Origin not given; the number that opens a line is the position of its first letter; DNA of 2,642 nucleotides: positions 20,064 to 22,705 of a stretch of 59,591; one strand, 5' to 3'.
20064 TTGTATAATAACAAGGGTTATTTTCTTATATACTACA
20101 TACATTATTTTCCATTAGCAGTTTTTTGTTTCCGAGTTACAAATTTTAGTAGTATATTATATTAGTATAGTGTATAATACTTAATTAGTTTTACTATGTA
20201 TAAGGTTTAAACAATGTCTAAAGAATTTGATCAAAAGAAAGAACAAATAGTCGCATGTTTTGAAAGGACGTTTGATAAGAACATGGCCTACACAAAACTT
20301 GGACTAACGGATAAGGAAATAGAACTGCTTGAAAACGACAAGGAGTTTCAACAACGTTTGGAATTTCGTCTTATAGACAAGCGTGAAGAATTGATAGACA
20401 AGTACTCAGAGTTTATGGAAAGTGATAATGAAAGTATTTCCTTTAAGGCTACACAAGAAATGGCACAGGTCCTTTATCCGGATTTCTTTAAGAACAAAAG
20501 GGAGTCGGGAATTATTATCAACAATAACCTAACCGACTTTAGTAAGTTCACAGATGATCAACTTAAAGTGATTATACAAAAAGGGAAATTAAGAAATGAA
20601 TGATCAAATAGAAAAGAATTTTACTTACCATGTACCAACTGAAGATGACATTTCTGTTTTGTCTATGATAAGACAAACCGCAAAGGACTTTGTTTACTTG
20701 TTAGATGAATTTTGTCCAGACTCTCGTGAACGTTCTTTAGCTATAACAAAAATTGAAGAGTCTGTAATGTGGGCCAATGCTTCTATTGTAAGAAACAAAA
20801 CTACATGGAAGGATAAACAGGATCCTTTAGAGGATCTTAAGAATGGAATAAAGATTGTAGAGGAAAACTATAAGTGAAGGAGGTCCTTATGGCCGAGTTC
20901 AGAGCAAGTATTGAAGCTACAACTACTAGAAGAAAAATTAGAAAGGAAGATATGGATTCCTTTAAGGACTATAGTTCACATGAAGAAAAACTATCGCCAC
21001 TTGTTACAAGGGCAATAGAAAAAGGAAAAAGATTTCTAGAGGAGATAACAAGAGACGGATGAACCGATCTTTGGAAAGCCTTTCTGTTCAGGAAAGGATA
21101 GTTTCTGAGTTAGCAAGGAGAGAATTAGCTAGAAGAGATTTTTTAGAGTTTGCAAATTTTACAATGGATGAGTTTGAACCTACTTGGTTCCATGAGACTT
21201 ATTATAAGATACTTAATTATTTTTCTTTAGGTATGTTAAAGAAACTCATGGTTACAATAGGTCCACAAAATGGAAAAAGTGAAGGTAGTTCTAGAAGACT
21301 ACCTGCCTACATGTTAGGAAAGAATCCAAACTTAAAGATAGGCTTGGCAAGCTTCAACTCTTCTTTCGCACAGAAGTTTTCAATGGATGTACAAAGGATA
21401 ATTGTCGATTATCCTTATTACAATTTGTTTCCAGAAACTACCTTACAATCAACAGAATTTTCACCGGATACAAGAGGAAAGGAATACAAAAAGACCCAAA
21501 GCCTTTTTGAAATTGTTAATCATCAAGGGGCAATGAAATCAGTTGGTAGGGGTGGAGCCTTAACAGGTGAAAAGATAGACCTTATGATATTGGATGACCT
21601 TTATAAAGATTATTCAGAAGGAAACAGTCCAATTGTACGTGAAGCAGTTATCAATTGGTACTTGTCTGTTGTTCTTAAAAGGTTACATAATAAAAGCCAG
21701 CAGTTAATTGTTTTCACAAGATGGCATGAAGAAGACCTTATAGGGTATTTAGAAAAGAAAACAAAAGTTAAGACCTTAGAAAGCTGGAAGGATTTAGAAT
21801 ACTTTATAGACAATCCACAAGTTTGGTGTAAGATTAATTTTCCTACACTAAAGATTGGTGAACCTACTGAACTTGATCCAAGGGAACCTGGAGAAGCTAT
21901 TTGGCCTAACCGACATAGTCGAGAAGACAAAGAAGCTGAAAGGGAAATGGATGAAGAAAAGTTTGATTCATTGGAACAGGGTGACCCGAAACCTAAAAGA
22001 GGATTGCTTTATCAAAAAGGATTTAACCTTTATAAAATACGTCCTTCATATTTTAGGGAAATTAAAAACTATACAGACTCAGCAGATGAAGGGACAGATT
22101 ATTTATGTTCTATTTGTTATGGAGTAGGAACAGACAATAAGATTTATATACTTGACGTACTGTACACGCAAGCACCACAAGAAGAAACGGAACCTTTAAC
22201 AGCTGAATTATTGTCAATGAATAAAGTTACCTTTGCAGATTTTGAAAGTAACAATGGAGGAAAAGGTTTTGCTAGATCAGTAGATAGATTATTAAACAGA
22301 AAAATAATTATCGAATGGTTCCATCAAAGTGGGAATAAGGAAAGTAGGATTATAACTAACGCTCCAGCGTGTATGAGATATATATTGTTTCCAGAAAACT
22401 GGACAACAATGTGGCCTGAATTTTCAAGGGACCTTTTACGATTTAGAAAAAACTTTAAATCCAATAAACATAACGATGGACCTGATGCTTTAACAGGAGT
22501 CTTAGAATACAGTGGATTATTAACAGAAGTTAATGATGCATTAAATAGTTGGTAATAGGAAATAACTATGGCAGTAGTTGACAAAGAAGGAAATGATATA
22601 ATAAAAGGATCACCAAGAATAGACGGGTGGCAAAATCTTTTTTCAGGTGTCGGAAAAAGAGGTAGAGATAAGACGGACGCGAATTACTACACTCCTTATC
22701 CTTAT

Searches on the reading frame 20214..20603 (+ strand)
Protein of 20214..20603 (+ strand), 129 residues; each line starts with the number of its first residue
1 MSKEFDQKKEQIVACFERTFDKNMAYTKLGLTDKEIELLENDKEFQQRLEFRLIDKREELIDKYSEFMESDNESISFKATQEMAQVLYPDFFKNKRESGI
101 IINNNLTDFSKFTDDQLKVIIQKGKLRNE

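Call 13: search_protein_families(library=phrogs, proteins=[window:20214-20603:+], max_evalue=0.001)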
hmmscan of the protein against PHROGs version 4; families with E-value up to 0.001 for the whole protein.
window:20214-20603:+ (129 aa): 0 families

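Call 43: search_protein_families(library=pfam, proteins=[window:20214-20603:+], max_evalue=1)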
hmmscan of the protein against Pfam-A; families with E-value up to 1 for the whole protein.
window:20214-20603:+ (129 aa): 2 families
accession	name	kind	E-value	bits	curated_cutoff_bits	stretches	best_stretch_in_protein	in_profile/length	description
PF21355.3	TRAF-mep_MATH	-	0.074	13.8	27.4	1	45-95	55-109/125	TRAF/meprin, MATH domain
PF17910.6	FeoB_Cyto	-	0.12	13.3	23.4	1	36-85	31-82/90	FeoB cytosolic helical domain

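Call 92: search_protein_families(library=phrogs, alignment_id=A6, max_evalue=0.001)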
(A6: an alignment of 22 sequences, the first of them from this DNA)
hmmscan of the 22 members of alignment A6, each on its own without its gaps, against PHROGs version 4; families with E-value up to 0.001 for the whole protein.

A. member 1, seq(129 aa): 0 families

B. families by the number of members that match (of 22 scanned): 0 families

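Call 93: search_solved_structures(query=A6, max_evalue=1)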
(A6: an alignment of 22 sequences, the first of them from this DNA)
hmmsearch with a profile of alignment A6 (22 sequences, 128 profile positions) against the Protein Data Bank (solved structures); distinct sequences matched with E-value up to 1: 5.
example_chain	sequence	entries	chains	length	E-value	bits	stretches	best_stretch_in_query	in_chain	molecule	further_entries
2v9v_A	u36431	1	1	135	0.079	16.3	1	9-38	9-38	SELENOCYSTEINE-SPECIFIC ELONGATION FACTOR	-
7dtl_A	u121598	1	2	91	0.084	16.2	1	31-72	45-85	PSK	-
1lva_A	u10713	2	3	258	0.15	15.4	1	9-38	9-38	Selenocysteine-specific elongation factor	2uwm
2ply_A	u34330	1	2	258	0.16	15.3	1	9-38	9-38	Selenocysteine-specific elongation factor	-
6f1e_A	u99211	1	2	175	0.17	15.2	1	46-111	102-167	Interferon gamma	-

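Call 94: find_homologous_proteins(query=A6, max_evalue=0.00001)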
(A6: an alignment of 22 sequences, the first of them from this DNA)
Query A6 (22 sequences) (129 aa, profile of the alignment): 20 proteins with E <= 0.00001 among 1333 candidates.
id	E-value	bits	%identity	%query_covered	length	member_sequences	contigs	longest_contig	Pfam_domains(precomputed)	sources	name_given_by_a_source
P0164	1.3e-31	127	18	74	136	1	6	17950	-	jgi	jgi:DNA replication initiation complex subunit (GINS family)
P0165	1.6e-31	127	100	100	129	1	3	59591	-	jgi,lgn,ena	-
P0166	7.3e-29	118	38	35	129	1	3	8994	-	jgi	jgi:hypothetical protein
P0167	2.4e-27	113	36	36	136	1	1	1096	-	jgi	jgi:hypothetical protein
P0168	4.3e-27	113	60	12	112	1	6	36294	-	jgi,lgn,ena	-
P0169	9.3e-27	112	58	9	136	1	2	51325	-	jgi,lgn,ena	jgi:hypothetical protein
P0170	2.1e-26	110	31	27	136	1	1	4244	-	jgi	jgi:hypothetical protein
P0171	4.4e-26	109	33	36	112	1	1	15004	-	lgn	-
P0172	2.6e-25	107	33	30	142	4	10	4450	-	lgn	-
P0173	4.1e-25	106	23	51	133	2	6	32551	-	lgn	-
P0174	4.7e-25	106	48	19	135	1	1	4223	-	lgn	-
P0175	5.1e-23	99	47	78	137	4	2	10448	-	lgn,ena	-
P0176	5.4e-23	99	53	15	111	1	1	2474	-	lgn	-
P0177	4.2e-21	93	-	-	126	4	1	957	-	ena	-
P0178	5.6e-21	93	40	8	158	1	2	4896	-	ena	-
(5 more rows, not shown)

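Call 100: predict_structure(alignment_id=A7)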
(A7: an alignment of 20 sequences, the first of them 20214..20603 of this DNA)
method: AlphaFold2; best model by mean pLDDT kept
length: 129 residues; sequences in the alignment: 20
mean_pLDDT: 80.3   pTM: 0.56
mean pLDDT of the five models: 80.3, 78.7, 78.7, 76.0, 74.7
residues with pLDDT >= 90: 40; 70-90: 63; 50-70: 13; < 50: 13
segments of 3 or more residues with pLDDT < 50: 96-106
pLDDT, mean of each block of 10 residues (from residue 1): 86 87 90 94 94 89 88 88 82 53 52 76 62
secondary structure, 60 per line:
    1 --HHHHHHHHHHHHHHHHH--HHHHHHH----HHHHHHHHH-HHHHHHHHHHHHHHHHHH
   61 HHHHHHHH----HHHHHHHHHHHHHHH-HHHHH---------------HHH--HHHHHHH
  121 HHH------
elements in order: H3-19 H22-28 H33-41 H43-68 H73-87 H89-93 H114-123

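Call 102: fold_search(model_id=the predicted structure, library=pdb)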
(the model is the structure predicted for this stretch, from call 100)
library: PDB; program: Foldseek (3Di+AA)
matches with E <= 10: 67; with E <= 0.001: 0
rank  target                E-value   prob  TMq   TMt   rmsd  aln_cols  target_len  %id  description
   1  4dzj_A                8.2e-01  0.60  0.40  0.42  11.5       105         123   13  Crystal structure of the terminase small subunit gp1 with K59E mutation of the bacterial virus sf6 (released 2012-10-17)
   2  2w67_B                1.5e+00  0.08  0.20  0.06  19.9       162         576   10  BtGH84 in complex with FMA34 (released 2009-04-14)
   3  6o6n                  2.2e+00  0.13  0.27  0.20  13.9       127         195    9  Structure of the regulator FasR from Mycobacterium tuberculosis in complex with C20-CoA (released 2020-03-11)
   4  2xm1_A                2.6e+00  0.06  0.20  0.05  19.9       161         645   10  BtGH84 in complex with N-acetyl gluconolactam (released 2011-08-03)
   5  7s8t_I                2.7e+00  0.30  0.33  0.50  12.8        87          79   15  M. xanthus ferritin-like protein EncC (released 2022-02-02)
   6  7zbw_D                2.7e+00  0.06  0.22  0.04  17.2       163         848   18  CAND1-SCF-SKP2 CAND1 rolling-2 SCF engaged (released 2023-04-19)
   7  4v4s_AY               3.3e+00  0.10  0.23  0.09  12.8        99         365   16  Crystal structure of the whole ribosomal complex. (released 2014-07-09)
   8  2kx9_MODEL_1_A        3.4e+00  0.10  0.27  0.08  14.4       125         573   15  Solution Structure of the Enzyme I dimer Using Residual Dipolar Couplings and Small Angle X-Ray Scattering (released 2010-09-15)
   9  2ezb_MODEL_1_A        3.4e+00  0.06  0.23  0.13  16.2       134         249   16  AMINO TERMINAL DOMAIN OF ENZYME I FROM ESCHERICHIA COLI, NMR, 14 STRUCTURES (released 1997-08-20)
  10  8oeq_CC               3.4e+00  0.06  0.19  0.20  15.7       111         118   16  Crystal structure of the Candida albicans 80S ribosome in complex with Paromomycin (250uM) (released 2024-09-25)
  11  2xm1_B                3.4e+00  0.05  0.20  0.06  19.9       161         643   10  BtGH84 in complex with N-acetyl gluconolactam (released 2011-08-03)
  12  8v90_A                3.6e+00  0.12  0.31  0.21  13.4       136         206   19  TtgR variant 3A7 with naltrexone (released 2024-12-11)
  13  7jh6_A                3.9e+00  0.08  0.29  0.23  15.7       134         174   14  De novo designed two-domain di-Zn(II) and porphyrin-binding protein (released 2020-12-09)
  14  8d9w_D                4.1e+00  0.28  0.26  0.13  14.6        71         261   13  beta-Arf1 homodimeric interface within AP-1, Arf1, Nef, MHC-I lattice on narrow tubes (released 2023-07-05)
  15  11dg_T                4.3e+00  0.15  0.32  0.45  15.4        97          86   15  Chimeric Escherichia coli 70S ribosome containing an evolved Vibrio cholerae 16S rRNA (VC-S4.4) (released 2026-04-08)
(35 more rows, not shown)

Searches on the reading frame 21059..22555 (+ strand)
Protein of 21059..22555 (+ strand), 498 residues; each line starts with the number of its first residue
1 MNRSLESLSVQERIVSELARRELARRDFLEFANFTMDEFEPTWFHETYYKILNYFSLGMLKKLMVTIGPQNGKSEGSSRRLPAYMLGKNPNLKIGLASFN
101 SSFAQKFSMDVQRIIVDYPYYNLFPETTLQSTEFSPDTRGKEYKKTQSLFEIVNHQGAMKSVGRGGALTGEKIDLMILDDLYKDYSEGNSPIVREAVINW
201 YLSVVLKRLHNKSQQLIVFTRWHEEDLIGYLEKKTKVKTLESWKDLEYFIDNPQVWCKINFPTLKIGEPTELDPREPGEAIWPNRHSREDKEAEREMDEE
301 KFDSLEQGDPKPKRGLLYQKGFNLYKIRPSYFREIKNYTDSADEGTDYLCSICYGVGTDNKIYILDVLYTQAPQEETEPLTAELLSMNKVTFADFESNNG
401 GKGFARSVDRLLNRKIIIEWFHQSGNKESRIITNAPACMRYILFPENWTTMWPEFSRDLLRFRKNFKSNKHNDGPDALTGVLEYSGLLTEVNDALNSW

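Call 20: find_related_loci(query=window:21059-22555:+, collection=viral_contigs, flank=10000)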
Query window:21059-22555:+ (498 aa) in viral_contigs; peptide patterns used: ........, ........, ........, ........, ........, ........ (x = any residue, [..] = any of these).
132 stretches matched a pattern; 131 encode a relative of the query (tblastn E <= 1e-3); the best 80 are kept; 80 distinct loci.
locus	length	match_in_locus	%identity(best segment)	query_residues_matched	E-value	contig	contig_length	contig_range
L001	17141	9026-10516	51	4-492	3e-163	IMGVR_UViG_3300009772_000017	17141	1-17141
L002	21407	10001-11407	51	3-483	1e-162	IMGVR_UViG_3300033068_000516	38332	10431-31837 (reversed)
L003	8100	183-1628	53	11-495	7e-162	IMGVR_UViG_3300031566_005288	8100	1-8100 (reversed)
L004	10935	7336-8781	53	11-495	9e-162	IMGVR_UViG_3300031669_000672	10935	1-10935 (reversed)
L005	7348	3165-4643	51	2-495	2e-160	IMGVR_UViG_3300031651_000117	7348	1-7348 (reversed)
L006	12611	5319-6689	54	24-483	4e-159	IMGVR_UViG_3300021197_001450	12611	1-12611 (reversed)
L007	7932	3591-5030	51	10-492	3e-158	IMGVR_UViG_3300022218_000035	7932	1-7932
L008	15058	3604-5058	50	10-498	4e-158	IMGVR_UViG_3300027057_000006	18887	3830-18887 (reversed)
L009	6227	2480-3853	52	24-483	2e-156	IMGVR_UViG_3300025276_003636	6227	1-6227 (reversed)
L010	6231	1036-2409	52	24-483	2e-156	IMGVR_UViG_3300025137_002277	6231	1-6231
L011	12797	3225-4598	53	24-483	5e-155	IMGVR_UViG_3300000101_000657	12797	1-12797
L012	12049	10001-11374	52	24-485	3e-153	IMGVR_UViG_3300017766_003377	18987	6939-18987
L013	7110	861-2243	52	24-487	2e-153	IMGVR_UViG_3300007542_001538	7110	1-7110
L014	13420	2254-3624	51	24-483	7e-153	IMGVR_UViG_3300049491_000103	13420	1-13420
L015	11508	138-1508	51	24-483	1e-152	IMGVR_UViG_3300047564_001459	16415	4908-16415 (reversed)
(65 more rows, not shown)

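Call 43: search_protein_families(library=pfam, proteins=[window:21059-22555:+], max_evalue=1)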
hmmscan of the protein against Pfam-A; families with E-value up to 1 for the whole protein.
window:21059-22555:+ (498 aa): 2 families
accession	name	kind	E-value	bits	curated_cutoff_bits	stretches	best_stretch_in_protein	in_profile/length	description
PF22530.2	Terminase-T7_RNaseH-like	-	5.6e-05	23.8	27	1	340-434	2-98/108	Terminase Bacteriophage T7, Ribonuclease H-like domain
PF03237.21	Terminase_6N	-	0.0023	18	22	1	67-236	4-155/215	Terminase large subunit, T4likevirus-type, N-terminal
